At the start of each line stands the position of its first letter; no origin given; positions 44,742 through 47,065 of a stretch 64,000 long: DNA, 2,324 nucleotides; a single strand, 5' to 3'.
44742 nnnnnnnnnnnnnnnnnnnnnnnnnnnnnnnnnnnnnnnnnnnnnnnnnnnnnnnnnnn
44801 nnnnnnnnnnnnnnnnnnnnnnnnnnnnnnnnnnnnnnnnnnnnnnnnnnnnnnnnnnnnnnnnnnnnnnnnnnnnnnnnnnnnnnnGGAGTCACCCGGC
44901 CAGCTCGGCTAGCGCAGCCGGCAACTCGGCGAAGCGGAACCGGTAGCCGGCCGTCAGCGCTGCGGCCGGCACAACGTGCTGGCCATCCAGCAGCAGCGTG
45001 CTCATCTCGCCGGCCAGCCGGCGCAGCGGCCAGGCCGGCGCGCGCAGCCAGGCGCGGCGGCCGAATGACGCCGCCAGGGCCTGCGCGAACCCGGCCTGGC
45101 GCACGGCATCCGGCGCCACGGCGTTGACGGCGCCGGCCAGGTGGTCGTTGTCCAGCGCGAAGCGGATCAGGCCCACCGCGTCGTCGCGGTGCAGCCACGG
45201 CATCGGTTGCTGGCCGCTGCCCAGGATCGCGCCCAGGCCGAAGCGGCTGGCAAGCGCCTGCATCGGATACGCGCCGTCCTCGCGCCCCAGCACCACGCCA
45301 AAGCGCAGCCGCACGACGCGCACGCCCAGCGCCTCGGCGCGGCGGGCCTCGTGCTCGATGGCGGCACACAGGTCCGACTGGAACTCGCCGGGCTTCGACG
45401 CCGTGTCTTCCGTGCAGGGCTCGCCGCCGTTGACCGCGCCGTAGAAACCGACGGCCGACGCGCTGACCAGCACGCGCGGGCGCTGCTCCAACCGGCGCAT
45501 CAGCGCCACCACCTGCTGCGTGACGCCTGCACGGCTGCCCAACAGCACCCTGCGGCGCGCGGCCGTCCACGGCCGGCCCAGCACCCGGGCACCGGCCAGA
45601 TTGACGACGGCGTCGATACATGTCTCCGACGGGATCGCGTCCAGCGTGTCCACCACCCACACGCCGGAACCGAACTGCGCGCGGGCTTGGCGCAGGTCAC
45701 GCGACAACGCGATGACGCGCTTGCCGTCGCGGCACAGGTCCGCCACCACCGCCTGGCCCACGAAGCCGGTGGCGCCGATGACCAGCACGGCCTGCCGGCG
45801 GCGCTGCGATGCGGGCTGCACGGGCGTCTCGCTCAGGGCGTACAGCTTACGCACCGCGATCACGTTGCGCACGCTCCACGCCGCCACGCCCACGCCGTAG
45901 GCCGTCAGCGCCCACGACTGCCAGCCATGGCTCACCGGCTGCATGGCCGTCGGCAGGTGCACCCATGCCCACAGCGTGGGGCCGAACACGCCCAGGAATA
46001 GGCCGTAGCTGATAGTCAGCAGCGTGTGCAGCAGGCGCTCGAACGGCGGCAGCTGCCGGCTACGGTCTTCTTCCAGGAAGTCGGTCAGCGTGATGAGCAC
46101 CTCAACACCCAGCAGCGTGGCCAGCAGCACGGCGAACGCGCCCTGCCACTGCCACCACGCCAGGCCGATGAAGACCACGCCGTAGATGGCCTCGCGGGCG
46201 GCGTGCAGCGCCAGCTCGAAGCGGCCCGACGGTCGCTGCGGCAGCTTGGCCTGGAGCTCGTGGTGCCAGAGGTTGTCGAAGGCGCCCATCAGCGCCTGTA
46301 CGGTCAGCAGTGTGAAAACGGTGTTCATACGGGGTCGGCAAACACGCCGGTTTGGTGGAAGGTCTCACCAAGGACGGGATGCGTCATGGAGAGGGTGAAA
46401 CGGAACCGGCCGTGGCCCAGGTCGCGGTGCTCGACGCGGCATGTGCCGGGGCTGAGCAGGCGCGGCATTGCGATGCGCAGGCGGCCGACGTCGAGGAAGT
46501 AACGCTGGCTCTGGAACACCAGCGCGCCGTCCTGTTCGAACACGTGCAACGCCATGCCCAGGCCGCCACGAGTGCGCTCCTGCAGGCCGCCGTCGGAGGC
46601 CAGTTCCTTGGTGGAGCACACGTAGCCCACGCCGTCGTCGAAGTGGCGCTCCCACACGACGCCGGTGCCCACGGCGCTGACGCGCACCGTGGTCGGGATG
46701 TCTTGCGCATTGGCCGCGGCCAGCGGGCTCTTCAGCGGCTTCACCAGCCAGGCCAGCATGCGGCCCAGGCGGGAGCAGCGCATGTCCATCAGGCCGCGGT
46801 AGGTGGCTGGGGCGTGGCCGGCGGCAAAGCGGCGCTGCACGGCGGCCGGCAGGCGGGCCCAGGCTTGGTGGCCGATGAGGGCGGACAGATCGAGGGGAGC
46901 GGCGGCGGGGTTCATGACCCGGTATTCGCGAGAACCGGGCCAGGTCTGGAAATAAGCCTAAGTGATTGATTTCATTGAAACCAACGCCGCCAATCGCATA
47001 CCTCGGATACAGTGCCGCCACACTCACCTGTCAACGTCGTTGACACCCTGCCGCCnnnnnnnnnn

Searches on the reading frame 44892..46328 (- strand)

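Call 3: search_protein_families(library=pfam, proteins=[window:44892-46328:-], max_evalue=0.01)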
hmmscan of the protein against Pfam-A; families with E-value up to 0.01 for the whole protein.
window:44892-46328:- (478 aa): 6 families
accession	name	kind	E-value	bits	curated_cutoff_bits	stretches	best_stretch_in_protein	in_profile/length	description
PF01370.27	Epimerase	-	4.2e-20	72.6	20.9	1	181-394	1-227/240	NAD dependent epimerase/dehydratase family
PF08338.16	DUF1731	-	1.4e-15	57.1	27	1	430-476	1-47/47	Domain of unknown function (DUF1731)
PF16363.11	GDP_Man_Dehyd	-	6.5e-05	23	27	0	229-313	67-149/332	GDP-mannose 4,6 dehydratase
PF05368.20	NmrA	-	0.00014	22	27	1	179-217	3-44/298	NmrA-like family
PF03435.24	Sacchrp_dh_NADP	-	0.0027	18.5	25.1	1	181-219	1-40/129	Saccharopine dehydrogenase NADP binding domain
PF13460.12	NAD_binding_10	-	0.0028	18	27.2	1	185-293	1-101/184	NAD(P)H-binding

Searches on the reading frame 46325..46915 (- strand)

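Call 3: search_protein_families(library=pfam, proteins=[window:46325-46915:-], max_evalue=0.01)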
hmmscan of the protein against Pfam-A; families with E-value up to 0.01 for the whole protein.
window:46325-46915:- (196 aa): 1 family
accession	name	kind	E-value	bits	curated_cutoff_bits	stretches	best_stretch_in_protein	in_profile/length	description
PF13761.12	DUF4166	-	2.3e-26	93.1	23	1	22-192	1-184/184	Domain of unknown function (DUF4166)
